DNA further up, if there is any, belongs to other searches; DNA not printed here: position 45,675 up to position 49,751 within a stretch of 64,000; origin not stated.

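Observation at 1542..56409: Genome-wide 12-bp operator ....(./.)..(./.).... in nearly every promoter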

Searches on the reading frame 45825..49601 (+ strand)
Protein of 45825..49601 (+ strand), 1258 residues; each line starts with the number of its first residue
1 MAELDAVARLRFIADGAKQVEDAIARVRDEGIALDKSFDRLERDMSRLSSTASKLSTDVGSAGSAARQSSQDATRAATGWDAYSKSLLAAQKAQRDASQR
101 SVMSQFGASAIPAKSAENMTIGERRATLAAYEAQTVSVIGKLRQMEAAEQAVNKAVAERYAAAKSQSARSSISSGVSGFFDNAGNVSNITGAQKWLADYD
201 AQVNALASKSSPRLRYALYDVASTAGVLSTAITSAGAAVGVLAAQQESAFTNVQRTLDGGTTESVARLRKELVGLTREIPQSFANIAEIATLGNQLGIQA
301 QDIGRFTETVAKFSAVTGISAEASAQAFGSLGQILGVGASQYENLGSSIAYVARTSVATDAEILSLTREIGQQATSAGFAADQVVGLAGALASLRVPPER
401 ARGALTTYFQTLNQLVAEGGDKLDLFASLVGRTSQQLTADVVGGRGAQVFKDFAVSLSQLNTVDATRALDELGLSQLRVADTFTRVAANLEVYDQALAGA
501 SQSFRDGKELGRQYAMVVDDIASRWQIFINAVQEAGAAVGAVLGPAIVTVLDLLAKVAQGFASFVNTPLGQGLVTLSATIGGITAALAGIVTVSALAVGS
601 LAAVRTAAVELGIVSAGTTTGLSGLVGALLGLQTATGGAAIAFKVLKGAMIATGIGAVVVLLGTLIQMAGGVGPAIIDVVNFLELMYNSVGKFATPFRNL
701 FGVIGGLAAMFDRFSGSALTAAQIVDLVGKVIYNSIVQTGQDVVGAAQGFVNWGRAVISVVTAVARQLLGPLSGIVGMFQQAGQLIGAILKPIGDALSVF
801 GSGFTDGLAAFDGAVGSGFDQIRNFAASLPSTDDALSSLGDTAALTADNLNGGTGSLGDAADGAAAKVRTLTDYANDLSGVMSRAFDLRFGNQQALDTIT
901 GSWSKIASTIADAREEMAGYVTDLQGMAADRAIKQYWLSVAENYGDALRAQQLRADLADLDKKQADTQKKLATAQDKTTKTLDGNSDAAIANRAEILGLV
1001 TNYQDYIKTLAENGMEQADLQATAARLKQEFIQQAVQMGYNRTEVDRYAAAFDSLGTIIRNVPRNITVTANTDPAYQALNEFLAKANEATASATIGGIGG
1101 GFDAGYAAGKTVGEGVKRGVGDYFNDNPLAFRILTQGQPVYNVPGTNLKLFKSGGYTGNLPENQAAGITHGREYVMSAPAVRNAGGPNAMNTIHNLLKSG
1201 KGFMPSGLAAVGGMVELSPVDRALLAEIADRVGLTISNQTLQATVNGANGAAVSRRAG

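Call 14: search_protein_families(library=pfam, proteins=[window:45825-49601:+], max_evalue=0.001)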
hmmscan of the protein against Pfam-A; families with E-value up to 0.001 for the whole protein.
window:45825-49601:+ (1258 aa): 2 families
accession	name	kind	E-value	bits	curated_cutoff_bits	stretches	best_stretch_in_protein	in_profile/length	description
PF10145.14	PhageMin_Tail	-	6e-15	56.1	33.2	1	276-471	8-198/201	Phage-related minor tail protein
PF20155.4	TMP_3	-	3.5e-07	30.6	41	1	250-350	10-116/192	Tape measure protein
